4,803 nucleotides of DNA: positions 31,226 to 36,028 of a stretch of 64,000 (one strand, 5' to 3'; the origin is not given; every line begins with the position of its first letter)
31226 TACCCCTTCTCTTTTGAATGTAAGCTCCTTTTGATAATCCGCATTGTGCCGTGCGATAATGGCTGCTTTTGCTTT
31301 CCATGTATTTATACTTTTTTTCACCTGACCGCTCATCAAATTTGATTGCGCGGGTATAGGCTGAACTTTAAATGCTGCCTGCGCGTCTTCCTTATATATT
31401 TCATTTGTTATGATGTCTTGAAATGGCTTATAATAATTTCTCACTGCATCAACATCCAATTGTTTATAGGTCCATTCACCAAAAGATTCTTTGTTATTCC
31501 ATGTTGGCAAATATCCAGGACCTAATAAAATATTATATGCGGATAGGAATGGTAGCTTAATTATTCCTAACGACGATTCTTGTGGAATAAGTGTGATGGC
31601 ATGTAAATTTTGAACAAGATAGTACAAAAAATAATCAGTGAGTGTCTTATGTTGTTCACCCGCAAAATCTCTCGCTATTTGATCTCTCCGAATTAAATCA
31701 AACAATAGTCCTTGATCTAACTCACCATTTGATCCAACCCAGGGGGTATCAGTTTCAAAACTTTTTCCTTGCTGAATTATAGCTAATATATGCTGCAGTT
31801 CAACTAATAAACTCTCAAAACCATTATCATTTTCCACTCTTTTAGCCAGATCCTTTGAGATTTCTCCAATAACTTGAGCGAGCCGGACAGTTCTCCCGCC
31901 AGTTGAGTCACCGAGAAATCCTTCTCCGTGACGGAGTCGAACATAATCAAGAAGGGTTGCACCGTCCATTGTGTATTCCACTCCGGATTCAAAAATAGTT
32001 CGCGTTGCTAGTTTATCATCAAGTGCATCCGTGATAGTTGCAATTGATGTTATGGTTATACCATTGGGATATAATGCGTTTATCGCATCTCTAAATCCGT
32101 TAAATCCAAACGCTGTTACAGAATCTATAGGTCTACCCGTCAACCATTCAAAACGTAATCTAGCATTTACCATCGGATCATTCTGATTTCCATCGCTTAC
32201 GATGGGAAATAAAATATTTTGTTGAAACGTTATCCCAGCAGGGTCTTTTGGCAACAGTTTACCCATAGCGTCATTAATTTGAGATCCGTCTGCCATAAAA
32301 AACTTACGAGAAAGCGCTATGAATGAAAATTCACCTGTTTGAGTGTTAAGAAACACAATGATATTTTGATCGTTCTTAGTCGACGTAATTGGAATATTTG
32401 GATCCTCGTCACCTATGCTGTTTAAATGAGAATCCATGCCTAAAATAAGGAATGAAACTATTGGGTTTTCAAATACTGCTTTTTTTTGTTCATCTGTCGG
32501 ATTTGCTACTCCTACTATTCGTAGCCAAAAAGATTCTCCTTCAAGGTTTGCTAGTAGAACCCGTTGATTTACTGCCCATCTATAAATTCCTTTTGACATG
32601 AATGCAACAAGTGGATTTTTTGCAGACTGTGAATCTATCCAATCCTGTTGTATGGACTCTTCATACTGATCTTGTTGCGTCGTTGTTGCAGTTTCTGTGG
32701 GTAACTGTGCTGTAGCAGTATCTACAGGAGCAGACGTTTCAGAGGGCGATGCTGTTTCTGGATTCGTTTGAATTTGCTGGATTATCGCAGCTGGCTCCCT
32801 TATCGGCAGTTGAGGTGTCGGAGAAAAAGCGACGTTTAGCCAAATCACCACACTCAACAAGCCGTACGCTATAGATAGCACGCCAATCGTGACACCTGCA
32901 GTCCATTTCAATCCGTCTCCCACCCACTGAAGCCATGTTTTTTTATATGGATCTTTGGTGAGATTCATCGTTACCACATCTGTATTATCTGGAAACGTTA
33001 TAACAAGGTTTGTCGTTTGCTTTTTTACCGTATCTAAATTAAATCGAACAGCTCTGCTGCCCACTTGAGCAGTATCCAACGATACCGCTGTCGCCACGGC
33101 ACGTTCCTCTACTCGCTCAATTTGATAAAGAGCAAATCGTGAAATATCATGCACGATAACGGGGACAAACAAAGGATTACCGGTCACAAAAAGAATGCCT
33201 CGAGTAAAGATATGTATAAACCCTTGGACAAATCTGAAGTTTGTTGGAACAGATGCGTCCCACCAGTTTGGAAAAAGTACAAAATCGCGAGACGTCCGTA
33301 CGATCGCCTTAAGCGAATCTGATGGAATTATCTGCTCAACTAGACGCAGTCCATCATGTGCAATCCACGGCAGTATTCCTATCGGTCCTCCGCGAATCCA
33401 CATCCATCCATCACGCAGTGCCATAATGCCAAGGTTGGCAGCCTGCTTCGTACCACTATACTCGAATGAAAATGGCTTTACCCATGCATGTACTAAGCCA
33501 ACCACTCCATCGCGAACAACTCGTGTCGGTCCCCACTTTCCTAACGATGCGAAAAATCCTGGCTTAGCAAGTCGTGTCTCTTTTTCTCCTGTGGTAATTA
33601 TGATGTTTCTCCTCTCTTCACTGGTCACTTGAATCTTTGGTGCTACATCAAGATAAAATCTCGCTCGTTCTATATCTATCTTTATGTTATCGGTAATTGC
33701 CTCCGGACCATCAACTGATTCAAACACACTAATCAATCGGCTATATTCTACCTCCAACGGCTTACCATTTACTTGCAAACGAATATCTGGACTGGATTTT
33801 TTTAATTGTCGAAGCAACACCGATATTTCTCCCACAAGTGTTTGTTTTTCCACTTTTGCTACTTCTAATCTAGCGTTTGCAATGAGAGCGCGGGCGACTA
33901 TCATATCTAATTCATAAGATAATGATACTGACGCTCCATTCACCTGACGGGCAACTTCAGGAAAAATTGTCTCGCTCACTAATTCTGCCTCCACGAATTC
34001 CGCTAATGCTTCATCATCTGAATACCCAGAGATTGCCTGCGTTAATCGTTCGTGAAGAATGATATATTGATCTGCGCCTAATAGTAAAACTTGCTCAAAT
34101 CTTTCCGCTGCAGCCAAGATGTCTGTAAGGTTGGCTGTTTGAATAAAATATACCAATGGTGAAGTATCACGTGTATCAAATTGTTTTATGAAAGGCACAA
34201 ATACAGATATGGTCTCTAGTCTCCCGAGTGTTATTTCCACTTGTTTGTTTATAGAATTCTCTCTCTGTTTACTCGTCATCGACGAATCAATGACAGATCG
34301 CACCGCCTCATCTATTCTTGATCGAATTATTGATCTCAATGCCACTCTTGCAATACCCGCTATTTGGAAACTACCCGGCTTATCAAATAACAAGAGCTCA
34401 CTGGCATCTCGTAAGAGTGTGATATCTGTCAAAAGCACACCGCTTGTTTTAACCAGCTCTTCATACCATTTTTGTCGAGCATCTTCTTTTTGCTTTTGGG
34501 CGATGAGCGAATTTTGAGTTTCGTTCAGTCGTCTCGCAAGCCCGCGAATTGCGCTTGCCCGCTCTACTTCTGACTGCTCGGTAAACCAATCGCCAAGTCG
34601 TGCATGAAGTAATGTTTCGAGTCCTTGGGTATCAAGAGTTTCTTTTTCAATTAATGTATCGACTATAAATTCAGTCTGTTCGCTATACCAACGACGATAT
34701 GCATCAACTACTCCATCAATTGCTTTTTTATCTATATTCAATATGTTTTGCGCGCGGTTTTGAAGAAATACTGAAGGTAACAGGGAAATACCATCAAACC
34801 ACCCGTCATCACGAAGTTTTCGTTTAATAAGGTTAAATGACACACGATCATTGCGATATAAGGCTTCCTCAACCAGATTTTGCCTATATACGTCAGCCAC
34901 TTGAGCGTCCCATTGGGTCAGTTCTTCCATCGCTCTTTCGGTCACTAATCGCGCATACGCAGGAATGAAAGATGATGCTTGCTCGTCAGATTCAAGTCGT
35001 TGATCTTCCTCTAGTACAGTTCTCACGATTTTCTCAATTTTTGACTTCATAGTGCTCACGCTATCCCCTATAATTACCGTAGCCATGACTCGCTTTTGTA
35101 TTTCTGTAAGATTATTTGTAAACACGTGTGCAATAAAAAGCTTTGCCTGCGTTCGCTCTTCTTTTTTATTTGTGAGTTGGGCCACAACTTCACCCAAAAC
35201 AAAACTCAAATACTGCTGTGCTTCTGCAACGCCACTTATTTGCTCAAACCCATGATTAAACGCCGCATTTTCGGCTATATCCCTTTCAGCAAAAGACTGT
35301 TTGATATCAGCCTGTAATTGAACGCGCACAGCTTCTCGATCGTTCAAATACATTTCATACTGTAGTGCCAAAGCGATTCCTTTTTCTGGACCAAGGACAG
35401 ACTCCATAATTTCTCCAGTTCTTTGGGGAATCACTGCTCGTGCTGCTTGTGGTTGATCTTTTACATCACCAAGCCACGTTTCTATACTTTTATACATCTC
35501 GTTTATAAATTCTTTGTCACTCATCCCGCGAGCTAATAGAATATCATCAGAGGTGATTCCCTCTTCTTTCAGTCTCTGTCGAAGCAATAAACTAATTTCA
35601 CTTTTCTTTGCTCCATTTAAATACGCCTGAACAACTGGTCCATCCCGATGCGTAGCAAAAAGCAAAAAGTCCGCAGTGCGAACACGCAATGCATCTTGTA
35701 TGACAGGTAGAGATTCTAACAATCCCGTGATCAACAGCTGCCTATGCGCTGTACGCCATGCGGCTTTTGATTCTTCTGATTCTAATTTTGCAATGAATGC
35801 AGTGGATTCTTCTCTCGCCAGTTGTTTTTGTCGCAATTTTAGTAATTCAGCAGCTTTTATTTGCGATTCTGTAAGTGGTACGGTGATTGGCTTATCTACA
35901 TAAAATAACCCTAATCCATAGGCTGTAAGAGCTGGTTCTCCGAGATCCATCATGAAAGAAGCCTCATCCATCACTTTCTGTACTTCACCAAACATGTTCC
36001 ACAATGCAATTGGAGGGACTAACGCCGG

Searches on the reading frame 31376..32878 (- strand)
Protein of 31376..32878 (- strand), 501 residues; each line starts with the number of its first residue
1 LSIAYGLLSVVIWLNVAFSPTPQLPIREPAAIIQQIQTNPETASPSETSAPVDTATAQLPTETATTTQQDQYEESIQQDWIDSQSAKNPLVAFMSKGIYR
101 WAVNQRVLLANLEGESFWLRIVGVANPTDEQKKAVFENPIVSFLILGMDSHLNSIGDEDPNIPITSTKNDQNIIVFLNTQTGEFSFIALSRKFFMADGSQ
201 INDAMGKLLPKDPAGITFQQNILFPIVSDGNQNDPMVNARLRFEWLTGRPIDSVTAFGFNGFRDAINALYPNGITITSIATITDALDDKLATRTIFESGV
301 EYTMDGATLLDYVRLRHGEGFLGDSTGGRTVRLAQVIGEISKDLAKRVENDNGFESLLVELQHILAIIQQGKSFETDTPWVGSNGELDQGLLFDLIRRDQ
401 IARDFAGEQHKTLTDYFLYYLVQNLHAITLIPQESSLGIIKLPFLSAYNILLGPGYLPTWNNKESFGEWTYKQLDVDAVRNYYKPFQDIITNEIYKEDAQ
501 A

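Call 37: search_protein_families(library=pfam, proteins=[window:31376-32878:-], max_evalue=1)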
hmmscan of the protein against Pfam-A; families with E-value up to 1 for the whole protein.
window:31376-32878:- (501 aa): 2 families
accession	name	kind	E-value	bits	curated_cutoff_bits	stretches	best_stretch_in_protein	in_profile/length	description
PF03816.19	LytR_cpsA_psr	-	1e-06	29.4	24.6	1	244-343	58-147/150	LytR_cpsA_psr family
PF10880.13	DUF2673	-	0.1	13.2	20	1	50-103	15-67/82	Protein of unknown function (DUF2673)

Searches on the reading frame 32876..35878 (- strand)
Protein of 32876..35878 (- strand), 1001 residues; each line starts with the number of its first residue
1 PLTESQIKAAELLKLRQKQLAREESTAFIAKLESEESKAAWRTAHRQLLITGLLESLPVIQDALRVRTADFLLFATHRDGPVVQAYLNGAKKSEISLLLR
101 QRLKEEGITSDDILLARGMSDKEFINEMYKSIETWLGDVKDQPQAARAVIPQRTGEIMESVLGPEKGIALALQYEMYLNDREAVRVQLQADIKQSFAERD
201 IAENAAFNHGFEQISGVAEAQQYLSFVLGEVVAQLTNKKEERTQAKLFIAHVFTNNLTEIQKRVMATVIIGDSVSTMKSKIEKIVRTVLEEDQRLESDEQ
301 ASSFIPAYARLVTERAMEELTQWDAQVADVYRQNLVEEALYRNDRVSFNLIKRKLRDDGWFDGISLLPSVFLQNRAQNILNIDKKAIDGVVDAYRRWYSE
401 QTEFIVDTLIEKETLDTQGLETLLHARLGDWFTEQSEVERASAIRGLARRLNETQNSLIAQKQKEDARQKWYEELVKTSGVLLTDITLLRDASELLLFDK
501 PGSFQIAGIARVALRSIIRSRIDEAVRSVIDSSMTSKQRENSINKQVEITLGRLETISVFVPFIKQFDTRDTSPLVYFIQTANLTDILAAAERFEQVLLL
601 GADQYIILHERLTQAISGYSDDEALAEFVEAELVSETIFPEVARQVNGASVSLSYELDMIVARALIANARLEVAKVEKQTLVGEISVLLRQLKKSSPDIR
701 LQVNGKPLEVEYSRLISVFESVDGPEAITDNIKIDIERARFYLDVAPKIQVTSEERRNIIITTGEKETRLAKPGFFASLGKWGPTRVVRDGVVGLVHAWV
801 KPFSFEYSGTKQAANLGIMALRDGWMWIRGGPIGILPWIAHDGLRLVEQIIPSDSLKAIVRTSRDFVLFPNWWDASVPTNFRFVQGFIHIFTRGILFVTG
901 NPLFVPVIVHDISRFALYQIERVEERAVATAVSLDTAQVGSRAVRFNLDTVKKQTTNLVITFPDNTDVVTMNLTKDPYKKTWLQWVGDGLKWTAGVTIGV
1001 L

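Call 69: search_protein_families(library=pfam, proteins=[window:32876-35878:-], max_evalue=0.1)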
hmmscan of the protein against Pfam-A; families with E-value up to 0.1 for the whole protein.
window:32876-35878:- (1001 aa): 1 family
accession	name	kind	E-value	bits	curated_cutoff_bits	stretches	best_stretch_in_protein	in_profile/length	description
PF10507.14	TMEM65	-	0.08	13.3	25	0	409-483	23-96/109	Transmembrane protein 65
